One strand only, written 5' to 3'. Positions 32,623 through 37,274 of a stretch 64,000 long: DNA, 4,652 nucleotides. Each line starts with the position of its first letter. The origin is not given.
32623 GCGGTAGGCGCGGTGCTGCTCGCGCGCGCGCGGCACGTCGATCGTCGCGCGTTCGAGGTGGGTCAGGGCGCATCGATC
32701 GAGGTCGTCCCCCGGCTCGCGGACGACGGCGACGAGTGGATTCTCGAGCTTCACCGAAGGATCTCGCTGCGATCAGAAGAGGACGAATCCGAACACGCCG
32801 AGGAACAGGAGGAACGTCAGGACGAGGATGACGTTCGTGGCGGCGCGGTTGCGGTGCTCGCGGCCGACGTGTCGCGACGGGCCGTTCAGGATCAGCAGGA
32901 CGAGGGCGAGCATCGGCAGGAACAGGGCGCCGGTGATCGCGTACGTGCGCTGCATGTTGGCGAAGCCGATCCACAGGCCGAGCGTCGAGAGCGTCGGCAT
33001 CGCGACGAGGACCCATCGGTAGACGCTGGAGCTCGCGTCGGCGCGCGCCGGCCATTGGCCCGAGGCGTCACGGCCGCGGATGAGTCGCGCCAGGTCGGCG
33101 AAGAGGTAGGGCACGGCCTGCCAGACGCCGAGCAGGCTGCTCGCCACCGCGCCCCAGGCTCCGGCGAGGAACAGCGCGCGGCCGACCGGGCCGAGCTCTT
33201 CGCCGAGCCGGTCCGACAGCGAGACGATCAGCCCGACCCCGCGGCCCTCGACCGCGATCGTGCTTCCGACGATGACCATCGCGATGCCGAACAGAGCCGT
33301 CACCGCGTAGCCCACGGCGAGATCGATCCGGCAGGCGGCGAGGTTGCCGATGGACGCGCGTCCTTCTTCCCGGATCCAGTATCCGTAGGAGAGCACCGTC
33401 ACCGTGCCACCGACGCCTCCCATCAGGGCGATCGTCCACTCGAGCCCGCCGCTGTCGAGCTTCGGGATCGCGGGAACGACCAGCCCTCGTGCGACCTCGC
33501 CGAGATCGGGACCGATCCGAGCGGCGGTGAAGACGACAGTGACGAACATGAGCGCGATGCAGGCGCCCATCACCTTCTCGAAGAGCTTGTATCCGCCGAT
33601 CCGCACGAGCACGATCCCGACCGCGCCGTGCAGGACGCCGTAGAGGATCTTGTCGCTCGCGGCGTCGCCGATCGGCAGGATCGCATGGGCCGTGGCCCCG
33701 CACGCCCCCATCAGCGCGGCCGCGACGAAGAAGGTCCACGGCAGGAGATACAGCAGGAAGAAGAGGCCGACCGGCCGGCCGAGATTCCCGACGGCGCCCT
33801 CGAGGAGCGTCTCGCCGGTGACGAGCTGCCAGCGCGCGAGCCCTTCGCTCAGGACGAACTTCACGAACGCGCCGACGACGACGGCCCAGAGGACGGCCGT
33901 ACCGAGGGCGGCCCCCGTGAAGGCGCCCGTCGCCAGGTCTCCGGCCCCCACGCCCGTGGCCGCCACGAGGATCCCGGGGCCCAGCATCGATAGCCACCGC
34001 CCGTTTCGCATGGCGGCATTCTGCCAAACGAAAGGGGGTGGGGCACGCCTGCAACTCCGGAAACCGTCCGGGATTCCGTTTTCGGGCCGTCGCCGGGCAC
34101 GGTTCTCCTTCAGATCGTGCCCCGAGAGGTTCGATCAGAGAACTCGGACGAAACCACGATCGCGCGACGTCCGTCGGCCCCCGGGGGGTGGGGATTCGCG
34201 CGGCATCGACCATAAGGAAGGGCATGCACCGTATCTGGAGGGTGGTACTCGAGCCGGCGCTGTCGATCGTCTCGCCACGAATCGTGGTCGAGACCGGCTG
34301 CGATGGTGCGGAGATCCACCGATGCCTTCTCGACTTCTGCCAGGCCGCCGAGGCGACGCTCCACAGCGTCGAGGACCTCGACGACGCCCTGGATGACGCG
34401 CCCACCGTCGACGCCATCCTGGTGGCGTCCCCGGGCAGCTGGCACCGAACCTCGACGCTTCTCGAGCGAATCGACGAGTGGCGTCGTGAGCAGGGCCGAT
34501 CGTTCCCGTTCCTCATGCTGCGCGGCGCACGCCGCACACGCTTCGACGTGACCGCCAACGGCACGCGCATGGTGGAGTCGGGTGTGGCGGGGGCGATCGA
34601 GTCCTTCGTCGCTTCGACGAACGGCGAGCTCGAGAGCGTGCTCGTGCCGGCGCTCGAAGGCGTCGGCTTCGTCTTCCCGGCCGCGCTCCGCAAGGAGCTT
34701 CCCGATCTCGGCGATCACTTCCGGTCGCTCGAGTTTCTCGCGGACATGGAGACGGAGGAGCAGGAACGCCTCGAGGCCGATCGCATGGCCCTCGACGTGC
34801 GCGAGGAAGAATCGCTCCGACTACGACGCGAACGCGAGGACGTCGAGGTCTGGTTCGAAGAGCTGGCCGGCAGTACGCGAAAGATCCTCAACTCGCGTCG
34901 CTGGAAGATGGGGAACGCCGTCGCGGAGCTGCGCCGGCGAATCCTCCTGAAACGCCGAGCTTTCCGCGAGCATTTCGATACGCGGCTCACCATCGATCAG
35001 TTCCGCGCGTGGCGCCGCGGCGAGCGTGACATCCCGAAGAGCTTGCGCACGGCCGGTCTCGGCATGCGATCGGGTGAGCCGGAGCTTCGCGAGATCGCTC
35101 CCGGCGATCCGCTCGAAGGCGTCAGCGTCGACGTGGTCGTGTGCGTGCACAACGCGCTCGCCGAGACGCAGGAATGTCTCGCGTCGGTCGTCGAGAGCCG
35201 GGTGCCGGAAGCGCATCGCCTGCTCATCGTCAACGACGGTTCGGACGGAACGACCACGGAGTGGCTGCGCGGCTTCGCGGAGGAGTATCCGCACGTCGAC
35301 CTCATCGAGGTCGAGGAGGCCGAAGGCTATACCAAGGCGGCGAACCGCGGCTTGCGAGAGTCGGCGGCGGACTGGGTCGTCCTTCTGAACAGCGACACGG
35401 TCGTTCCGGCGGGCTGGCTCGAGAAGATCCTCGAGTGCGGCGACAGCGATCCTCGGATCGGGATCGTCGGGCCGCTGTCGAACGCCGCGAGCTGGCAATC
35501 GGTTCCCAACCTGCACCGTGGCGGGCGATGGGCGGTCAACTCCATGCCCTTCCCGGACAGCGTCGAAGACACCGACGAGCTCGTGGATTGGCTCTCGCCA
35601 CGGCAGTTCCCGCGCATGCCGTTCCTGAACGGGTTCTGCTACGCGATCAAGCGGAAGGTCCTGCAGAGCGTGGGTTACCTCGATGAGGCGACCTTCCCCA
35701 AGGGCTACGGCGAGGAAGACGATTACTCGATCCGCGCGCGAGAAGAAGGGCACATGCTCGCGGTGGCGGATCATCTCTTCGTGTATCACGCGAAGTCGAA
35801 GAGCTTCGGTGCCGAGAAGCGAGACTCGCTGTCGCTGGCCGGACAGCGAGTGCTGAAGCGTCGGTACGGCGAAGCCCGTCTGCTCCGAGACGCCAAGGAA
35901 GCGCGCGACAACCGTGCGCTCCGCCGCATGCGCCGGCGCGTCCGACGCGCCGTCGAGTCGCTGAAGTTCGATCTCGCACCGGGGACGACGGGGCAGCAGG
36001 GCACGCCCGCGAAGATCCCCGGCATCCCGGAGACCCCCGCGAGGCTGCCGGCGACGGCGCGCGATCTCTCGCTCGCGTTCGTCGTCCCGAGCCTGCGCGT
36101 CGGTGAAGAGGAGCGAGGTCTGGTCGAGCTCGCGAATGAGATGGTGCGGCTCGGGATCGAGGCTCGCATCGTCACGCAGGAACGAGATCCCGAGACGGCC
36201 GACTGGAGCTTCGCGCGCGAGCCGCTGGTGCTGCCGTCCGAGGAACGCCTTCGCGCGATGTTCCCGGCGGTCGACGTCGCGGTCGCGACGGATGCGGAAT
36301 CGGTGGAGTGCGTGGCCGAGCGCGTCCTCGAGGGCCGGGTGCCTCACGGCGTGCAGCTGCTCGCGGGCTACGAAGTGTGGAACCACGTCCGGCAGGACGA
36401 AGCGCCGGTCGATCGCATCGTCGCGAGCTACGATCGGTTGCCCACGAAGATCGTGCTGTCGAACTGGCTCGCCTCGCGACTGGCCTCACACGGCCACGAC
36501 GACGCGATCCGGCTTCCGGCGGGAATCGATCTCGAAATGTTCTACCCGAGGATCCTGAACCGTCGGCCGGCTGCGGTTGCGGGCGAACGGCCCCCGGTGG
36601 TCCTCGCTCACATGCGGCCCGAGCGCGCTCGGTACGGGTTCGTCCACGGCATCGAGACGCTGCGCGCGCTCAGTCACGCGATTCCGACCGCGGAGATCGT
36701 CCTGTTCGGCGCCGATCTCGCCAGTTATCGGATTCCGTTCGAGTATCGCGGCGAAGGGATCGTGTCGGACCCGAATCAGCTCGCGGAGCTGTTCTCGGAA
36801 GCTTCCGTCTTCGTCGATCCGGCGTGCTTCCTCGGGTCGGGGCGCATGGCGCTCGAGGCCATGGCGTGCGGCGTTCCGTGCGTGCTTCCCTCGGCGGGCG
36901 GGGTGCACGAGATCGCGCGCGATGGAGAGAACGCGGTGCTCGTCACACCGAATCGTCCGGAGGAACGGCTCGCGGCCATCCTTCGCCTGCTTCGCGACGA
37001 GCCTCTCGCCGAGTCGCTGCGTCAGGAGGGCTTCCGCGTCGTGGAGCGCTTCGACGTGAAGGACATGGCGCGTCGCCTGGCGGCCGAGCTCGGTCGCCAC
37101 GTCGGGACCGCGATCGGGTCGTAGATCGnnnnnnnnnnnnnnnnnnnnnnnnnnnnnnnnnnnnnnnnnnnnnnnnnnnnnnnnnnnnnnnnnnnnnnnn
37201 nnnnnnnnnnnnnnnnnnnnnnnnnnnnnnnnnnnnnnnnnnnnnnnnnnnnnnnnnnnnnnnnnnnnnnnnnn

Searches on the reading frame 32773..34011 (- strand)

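Call 15: search_protein_families(library=ncbifam, proteins=[window:32773-34011:-], max_evalue=1e-10)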
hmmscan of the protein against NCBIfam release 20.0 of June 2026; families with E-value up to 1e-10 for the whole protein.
window:32773-34011:- (412 aa): 1 family
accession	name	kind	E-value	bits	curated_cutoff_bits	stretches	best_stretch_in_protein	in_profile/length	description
NF037982.1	Nramp_1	equivalog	4.2e-36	125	50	1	11-218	1-205/404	Nramp family divalent metal transporter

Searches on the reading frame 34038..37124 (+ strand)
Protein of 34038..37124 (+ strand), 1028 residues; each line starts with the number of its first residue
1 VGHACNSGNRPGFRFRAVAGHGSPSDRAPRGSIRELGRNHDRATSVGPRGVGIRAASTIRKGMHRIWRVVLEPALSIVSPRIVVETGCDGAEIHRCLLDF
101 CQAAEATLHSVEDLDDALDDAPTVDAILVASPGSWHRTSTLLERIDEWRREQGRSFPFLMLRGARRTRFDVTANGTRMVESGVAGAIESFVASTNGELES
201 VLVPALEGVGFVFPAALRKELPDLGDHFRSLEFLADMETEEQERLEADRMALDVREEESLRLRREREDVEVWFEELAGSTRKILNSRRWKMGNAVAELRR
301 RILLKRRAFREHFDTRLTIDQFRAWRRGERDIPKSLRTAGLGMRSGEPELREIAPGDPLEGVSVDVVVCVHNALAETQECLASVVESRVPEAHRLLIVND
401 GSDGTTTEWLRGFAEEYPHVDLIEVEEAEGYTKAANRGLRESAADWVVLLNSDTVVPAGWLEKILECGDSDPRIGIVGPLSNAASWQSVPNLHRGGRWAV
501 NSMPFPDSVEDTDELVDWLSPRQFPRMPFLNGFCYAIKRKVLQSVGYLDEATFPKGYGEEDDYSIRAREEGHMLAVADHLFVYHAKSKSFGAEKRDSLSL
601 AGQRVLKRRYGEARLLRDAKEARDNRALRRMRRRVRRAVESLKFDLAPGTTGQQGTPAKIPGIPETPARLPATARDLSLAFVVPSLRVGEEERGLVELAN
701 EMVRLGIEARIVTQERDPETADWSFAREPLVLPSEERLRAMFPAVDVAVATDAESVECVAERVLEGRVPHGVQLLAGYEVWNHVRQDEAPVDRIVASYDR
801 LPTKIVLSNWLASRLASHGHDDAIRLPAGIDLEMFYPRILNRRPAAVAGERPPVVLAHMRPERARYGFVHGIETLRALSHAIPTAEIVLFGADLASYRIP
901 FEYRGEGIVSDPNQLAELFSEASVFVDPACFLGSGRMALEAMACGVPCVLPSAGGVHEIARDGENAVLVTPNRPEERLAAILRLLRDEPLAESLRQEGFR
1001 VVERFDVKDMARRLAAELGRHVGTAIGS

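Call 85: search_protein_families(library=pfam, max_evalue=0.001, proteins=[window:34038-37124:+])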
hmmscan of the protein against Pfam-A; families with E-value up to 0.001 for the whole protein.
window:34038-37124:+ (1028 aa): 8 families
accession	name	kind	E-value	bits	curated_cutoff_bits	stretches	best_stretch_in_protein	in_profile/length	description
PF00535.33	Glycos_transf_2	-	4.9e-19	69.3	23.3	1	366-477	2-112/168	Glycosyl transferase family 2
PF13692.12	Glyco_trans_1_4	-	1.6e-15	58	27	1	909-987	67-142/142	Glycosyl transferases group 1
PF00534.26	Glycos_transf_1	-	2.8e-15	56.7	26.4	1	912-998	83-169/172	Glycosyl transferases group 1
PF13641.12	Glyco_tranf_2_3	-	4.7e-15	56.7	27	1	365-592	4-219/230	Glycosyltransferase like family 2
PF13712.12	Glyco_tranf_2_5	-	9.7e-06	25.9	27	1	419-478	29-89/210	Glycosyltransferase like family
PF13524.12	Glyco_trans_1_2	-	0.00016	22.1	25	1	883-1014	13-142/144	Glycosyl transferase-like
PF20706.3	GT4-conflict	-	0.00018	21.1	26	1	910-962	270-322/385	Family 4 Glycosyltransferase in conflict systems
PF10111.15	Glyco_tranf_2_2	-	0.00065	19.7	27.3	0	366-466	2-104/276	Glycosyltransferase like family 2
